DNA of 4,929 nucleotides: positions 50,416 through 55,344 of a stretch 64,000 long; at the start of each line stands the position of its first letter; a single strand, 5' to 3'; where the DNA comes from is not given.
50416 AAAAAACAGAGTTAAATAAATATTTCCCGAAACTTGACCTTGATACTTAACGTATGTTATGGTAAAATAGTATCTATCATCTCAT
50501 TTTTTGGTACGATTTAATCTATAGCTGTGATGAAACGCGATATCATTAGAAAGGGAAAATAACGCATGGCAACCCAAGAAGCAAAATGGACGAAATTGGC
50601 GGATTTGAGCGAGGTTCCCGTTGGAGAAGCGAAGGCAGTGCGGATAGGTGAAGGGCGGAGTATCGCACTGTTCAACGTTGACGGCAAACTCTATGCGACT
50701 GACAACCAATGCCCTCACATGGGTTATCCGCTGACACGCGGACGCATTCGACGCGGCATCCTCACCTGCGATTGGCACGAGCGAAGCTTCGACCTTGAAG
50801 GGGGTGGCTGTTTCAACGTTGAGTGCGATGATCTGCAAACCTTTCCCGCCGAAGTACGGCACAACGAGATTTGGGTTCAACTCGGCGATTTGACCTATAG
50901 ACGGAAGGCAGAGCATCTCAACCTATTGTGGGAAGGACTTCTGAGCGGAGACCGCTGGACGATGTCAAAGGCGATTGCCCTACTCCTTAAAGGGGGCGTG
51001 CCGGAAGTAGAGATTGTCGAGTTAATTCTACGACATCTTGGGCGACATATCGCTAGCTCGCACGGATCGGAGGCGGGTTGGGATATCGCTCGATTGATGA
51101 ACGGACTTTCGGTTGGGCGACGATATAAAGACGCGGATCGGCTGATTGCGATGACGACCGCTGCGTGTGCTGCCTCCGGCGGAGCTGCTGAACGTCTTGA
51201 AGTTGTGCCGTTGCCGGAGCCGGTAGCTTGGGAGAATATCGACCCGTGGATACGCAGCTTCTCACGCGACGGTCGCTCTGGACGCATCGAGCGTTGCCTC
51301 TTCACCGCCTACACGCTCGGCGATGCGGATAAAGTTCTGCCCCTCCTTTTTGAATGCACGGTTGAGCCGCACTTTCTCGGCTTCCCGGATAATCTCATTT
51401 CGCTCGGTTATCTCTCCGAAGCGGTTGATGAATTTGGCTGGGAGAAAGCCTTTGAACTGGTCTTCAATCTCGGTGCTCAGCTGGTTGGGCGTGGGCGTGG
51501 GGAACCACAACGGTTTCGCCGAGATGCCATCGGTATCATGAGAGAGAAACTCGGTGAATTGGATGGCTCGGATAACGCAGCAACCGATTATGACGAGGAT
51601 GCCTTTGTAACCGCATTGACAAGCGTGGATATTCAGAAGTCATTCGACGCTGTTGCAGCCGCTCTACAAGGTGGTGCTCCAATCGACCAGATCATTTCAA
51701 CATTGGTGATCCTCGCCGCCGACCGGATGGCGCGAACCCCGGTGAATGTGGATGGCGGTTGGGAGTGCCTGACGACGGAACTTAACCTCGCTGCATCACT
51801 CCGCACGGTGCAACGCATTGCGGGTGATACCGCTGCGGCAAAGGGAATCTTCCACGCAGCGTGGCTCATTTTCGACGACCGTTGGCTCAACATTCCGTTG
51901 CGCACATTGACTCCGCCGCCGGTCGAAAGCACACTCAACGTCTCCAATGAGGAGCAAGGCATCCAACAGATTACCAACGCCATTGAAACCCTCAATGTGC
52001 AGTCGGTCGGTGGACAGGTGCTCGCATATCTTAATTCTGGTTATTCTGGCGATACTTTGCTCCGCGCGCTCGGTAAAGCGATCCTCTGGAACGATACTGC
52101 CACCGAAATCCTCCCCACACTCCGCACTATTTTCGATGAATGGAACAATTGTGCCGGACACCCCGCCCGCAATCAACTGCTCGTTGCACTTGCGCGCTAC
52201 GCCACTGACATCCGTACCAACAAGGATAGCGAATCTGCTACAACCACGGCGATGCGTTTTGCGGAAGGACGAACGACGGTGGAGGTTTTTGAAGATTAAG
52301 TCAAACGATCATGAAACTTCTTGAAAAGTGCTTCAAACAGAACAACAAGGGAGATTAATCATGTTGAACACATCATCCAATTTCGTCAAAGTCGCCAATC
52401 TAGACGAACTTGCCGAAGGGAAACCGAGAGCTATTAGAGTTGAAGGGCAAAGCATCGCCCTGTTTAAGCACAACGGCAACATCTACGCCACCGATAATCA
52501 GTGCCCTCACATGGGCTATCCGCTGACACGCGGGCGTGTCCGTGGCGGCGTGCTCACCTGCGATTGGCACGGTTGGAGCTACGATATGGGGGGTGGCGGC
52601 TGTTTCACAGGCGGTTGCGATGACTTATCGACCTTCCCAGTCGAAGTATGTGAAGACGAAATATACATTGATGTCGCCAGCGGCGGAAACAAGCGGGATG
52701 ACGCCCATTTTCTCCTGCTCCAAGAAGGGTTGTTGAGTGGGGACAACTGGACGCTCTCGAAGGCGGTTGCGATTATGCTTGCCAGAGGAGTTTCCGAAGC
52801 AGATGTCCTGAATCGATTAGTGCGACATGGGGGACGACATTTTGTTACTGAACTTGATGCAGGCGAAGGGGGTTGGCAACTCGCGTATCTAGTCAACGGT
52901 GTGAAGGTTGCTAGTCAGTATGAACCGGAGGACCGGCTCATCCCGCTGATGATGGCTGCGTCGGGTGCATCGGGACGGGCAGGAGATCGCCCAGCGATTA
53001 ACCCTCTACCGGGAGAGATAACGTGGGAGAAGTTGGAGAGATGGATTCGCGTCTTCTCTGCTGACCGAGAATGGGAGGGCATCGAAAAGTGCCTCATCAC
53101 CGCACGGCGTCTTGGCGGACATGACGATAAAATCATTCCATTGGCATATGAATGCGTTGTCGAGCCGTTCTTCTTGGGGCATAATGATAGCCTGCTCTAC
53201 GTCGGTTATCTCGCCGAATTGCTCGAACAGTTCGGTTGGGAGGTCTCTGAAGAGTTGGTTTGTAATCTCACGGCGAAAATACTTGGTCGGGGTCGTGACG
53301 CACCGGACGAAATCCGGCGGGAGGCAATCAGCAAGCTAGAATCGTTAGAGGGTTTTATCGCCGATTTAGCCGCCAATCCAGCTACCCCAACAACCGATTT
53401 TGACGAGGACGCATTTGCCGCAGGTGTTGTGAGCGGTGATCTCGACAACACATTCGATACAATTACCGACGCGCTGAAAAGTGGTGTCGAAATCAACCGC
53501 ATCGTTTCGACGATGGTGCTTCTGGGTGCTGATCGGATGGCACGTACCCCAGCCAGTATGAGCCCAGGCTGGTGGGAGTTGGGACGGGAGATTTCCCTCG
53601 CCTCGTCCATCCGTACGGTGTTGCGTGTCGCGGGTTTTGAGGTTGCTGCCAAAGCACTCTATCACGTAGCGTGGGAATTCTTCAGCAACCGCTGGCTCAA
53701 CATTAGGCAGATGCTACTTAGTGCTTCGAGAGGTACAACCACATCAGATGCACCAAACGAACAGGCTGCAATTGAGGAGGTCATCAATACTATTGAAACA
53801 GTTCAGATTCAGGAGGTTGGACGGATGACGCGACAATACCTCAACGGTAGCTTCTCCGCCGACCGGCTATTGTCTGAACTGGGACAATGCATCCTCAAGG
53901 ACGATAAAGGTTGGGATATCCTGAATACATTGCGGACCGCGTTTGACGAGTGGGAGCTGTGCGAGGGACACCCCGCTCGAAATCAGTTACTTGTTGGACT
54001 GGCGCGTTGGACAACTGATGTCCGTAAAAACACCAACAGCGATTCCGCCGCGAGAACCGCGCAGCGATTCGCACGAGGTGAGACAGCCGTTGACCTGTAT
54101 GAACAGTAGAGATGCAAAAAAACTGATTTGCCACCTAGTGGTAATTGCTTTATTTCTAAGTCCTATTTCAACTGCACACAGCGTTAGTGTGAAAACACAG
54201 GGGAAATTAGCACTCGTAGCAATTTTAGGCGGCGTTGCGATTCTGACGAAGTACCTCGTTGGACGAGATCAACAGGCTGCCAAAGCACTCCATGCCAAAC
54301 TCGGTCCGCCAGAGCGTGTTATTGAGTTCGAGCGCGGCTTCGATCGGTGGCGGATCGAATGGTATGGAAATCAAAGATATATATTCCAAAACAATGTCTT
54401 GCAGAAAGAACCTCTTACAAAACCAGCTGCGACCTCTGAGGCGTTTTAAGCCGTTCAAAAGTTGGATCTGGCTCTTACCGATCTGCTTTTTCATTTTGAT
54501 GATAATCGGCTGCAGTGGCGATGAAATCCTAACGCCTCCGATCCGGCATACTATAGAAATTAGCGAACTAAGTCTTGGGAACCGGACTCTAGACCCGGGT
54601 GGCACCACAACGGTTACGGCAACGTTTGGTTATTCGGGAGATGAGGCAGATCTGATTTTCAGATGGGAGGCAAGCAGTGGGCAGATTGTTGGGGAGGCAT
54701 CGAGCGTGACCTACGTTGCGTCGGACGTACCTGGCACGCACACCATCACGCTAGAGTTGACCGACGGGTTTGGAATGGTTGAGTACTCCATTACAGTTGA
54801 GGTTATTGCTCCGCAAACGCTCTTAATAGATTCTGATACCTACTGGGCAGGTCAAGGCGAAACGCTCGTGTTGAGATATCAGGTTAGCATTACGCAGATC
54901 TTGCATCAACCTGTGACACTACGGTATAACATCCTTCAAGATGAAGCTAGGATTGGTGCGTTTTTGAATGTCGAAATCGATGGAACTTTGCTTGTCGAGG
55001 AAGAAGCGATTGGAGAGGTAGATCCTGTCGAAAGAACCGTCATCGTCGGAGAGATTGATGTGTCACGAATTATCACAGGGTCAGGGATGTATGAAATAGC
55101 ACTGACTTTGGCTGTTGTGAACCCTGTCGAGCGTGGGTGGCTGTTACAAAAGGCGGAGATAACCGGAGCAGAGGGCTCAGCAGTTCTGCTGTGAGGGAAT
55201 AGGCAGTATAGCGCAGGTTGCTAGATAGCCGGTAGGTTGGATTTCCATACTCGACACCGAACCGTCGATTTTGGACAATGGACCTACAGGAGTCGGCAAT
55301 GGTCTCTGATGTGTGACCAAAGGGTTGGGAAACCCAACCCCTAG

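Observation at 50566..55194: Tandem Rieske-domain proteins fused to a large uncharacterised domain, followed by a small secreted protein and a lipoprotein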

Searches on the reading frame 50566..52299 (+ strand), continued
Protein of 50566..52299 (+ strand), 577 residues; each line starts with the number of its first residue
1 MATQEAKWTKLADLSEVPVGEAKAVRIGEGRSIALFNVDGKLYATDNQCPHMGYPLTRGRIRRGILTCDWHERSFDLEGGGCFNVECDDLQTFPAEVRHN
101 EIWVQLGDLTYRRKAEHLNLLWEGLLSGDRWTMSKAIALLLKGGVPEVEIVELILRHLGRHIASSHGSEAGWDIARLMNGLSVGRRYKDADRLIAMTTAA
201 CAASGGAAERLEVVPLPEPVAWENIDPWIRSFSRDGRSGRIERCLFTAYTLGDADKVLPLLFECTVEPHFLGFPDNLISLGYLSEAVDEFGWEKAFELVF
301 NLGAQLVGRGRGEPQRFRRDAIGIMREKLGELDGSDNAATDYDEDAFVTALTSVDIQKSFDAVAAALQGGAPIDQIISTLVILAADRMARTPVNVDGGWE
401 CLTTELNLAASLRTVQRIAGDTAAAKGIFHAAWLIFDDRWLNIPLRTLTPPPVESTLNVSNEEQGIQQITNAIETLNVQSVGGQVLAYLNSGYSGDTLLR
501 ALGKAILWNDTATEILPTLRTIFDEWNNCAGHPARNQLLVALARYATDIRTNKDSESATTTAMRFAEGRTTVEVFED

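Call 83: find_encoding_contigs(protein=P0099, flank=7000, max_places=2)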
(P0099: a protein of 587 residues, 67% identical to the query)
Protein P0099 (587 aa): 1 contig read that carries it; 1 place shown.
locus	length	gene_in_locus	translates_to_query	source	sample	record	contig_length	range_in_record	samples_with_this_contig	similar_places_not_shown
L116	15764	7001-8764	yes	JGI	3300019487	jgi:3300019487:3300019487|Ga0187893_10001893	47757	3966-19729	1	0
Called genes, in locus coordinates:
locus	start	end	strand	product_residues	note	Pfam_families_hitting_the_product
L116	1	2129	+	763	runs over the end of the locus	PF00982:Glyco_transf_20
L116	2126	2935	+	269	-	PF02358:Trehalose_PPase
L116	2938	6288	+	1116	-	PF00128:Alpha-amylase, PF16657:Malt_amylase_C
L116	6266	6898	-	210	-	PF00160:Pro_isomerase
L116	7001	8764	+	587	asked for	PF00355:Rieske, PF13806:Rieske_2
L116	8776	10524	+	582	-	PF00355:Rieske, PF13806:Rieske_2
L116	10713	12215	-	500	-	PF04734:Ceramidase_alk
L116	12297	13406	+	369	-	PF02746:MR_MLE_N, PF13378:MR_MLE_C, PF26685:DUF8230_C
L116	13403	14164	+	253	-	PF03328:HpcH_HpaI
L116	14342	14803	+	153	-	PF00583:Acetyltransf_1, PF13527:Acetyltransf_9, PF13508:Acetyltransf_7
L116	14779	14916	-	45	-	-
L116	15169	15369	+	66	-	-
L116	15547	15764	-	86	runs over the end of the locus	-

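Call 103: search_protein_families(library=pfam, proteins=[L020:280-1443:-, L020:5108-5698:-, L020:6606-7973:-, L020:8463-10709:-, L028:6309-6860:-, L028:4385-5074:-, L028:11287-11820:+, L028:12300-12929:+, L028:12954-13589:+, L028:13626-14567:-], max_evalue=0.001)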
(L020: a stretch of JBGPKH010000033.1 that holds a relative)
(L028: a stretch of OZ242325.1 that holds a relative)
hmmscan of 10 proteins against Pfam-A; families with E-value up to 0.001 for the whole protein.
L020:280-1443:- (387 aa): 0 families

L020:5108-5698:- (196 aa): 0 families

L020:6606-7973:- (455 aa): 0 families

L020:8463-10709:- (748 aa): 2 families
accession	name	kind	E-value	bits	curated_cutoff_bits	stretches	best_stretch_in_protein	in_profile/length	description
PF00082.27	Peptidase_S8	-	1.4e-48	166.1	21.8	1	218-645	1-274/288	Subtilase family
PF02225.27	PA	-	2.2e-14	53.8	23.9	1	443-529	2-95/95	PA domain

L028:6309-6860:- (183 aa): 1 family
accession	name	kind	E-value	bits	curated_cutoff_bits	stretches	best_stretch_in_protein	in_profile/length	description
PF12686.12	DUF3800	-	1.1e-08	36.4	21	1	77-151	63-148/149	Protein of unknown function (DUF3800)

L028:4385-5074:- (229 aa): 1 family
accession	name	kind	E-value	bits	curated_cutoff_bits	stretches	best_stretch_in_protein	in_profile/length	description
PF08334.16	T2SSG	-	2.7e-26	92.2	21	1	45-146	6-105/108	Type II secretion system (T2SS), protein G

L028:11287-11820:+ (177 aa): 2 families
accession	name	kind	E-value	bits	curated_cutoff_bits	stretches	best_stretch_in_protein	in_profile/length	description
PF14716.13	HHH_8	-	8e-10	39.4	30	0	27-103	1-73/73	Helix-hairpin-helix domain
PF14520.12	HHH_5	-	8.5e-08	33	27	1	119-169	3-51/57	Helix-hairpin-helix domain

L028:12300-12929:+ (209 aa): 1 family
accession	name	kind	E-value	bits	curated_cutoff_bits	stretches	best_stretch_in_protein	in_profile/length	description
PF01066.26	CDP-OH_P_transf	-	1.7e-15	58.2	22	1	2-154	3-150/152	CDP-alcohol phosphatidyltransferase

L028:12954-13589:+ (211 aa): 1 family
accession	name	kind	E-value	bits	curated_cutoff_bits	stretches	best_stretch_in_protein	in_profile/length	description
PF06283.17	ThuA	-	5e-41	141.7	33.4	1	7-207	3-209/209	Trehalose utilisation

L028:13626-14567:- (313 aa): 2 families
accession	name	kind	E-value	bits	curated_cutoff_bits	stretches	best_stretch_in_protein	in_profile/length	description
PF06574.18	FAD_syn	-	1e-43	149.4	27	1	12-167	3-158/158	FAD synthetase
PF01687.23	Flavokinase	-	9.7e-42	142.5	19.6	1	184-305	1-124/124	Riboflavin kinase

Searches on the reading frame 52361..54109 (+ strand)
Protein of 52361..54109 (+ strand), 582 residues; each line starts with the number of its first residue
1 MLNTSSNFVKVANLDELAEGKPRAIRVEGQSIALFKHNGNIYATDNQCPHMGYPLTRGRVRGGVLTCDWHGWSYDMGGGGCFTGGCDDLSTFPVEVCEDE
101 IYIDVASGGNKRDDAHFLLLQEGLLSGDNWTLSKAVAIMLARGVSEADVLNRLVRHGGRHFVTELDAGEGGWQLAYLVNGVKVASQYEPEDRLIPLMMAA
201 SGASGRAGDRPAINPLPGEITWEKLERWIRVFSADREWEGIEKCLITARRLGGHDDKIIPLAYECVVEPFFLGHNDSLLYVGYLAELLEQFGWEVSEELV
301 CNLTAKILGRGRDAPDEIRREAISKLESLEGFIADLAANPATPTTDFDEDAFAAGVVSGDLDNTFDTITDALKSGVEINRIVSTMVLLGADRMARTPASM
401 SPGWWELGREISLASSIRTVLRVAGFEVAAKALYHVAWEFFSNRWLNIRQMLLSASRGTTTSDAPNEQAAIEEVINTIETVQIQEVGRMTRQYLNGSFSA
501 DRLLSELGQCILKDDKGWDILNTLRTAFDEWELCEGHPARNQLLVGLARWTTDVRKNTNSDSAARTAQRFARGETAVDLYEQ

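Call 3: search_protein_families(library=pfam, proteins=[window:52361-54109:+], max_evalue=0.01)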
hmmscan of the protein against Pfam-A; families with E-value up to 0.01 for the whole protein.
window:52361-54109:+ (582 aa): 2 families
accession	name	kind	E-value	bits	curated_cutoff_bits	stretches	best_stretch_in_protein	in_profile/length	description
PF00355.32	Rieske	-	2e-20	73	20.3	1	8-83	2-77/88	Rieske [2Fe-2S] domain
PF13806.12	Rieske_2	-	1.1e-09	38.6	27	1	7-103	1-103/104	Rieske-like [2Fe-2S] domain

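Call 4: search_protein_families(library=ncbifam, proteins=[window:52361-54109:+], max_evalue=0.01)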
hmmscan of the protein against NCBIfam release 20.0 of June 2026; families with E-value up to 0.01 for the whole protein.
window:52361-54109:+ (582 aa): 7 families
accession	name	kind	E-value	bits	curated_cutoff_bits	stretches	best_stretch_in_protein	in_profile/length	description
TIGR02378.1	nirD_assim_sml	equivalog_domain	3.6e-12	46.3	74.65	1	9-104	3-104/105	nitrite reductase small subunit NirD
NF042948.2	3PPDioc_HcaC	equivalog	1.1e-11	44.9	150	1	9-106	4-103/105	3-phenylpropionate/cinnamic acid dioxygenase ferredoxin subunit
NF052579.1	BetMthstMoxSdmAMthl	equivalog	1.1e-11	44.4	600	1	5-81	14-91/351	4beta-methylsterol monooxygenase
NF007422.0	PRK09965.1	equivalog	1.7e-11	44.1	113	1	9-107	4-102/106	bifunctional 3-phenylpropionate/cinnamic acid dioxygenase ferredoxin subunit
NF041683.1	ant_diox_AndAb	equivalog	6.3e-10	39.2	150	1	8-104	2-99/100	anthranilate 1,2-dioxygenase ferredoxin subunit AndAb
TIGR02377.1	MocE_fam_FeS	subfamily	9.1e-08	32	136.15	1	8-105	2-101/101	MocE family 2Fe-2S type ferredoxin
NF058607.1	GlBtMonoOxGbcA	equivalog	0.0085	14.6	670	0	27-84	76-135/420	glycine betaine monooxygenase oxygenase subunit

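Call 21: search_protein_families(library=pfam, proteins=[window:52688-54109:+], max_evalue=10)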
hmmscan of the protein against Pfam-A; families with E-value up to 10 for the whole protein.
window:52688-54109:+ (473 aa): 0 families

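Call 86: predict_structure(alignment_id=A8)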
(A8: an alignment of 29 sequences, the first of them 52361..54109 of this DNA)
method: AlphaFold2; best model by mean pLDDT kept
length: 582 residues; sequences in the alignment: 29
mean_pLDDT: 63.9   pTM: 0.40
mean pLDDT of the five models: 63.9, 60.1, 59.2, 57.5, 56.7
residues with pLDDT >= 90: 12; 70-90: 192; 50-70: 276; < 50: 102
segments of 3 or more residues with pLDDT < 50: 1-5, 82-87, 109-113, 158-172, 205-213, 271-279, 296-315, 397-403, 448-452, 457-459, 555-558, 573-582
pLDDT, mean of each block of 10 residues (from residue 1): 54 86 81 85 77 70 66 62 53 85 70 53 54 60 63 56 42 51 53 53 42 58 83 65 74 76 63 47 56 52 41 48 78 86 83 81 88 88 75 52 54 60 74 81 58 49 71 74 65 68 69 56 59 56 58 51 56 41 27
secondary structure, 60 per line:
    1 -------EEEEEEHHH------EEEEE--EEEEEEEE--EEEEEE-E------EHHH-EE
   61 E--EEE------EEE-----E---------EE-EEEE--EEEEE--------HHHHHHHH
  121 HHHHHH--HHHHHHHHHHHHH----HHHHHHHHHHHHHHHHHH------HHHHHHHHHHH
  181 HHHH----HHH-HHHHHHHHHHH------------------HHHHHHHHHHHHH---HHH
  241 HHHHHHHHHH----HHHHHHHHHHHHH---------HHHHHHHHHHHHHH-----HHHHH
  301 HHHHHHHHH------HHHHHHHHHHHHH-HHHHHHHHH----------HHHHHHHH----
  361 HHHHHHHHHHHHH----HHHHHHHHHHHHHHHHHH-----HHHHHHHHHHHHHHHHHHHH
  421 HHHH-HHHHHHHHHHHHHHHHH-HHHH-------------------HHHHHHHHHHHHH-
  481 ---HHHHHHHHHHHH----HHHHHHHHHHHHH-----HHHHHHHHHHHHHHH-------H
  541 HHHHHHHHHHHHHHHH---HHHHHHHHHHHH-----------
elements in order: E8-13 E23-27 E30-37 E40-45 E59-61 E64-66 E73-75 E94-97 E100-104 H113-126 H129-141 H146-163 H170-184 H193-203 H222-234 H238-250 H255-267 H277-290 H296-309 H316-328 H330-338 H349-356 H361-373 H378-395 H401-424 H426-442 H444-447 H467-479 H484-495 H500-512 H518-532 H540-556 H560-571

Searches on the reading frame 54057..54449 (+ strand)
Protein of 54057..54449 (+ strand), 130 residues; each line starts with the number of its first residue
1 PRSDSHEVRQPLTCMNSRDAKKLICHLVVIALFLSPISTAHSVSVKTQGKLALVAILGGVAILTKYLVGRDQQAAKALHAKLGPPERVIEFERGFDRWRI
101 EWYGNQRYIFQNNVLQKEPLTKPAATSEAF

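Call 3: search_protein_families(library=pfam, proteins=[window:54057-54449:+], max_evalue=0.01)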
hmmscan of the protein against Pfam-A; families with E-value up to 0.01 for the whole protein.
window:54057-54449:+ (130 aa): 0 families

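Call 4: search_protein_families(library=ncbifam, proteins=[window:54057-54449:+], max_evalue=0.01)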
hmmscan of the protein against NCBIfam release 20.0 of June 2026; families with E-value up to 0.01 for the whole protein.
window:54057-54449:+ (130 aa): 0 families

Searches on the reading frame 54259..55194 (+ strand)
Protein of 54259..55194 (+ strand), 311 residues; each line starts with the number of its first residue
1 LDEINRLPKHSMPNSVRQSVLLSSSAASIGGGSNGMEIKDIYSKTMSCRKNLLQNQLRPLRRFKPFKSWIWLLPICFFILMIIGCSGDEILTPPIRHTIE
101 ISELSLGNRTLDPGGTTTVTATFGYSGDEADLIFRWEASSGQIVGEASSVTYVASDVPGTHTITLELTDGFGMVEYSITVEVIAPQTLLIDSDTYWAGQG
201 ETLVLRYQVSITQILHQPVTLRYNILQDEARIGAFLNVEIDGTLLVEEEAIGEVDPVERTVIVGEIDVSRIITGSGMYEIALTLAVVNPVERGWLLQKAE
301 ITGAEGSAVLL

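Call 3: search_protein_families(library=pfam, proteins=[window:54259-55194:+], max_evalue=0.01)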
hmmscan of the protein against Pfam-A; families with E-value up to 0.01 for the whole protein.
window:54259-55194:+ (311 aa): 2 families
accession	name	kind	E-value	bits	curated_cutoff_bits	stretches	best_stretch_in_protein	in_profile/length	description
PF18911.6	PKD_4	-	0.0016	18.9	27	1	107-182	10-83/85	PKD domain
PF00801.26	PKD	-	0.0017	18.8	23.5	1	111-182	11-80/80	PKD domain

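Call 4: search_protein_families(library=ncbifam, proteins=[window:54259-55194:+], max_evalue=0.01)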
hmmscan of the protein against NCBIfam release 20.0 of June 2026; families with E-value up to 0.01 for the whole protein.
window:54259-55194:+ (311 aa): 0 families
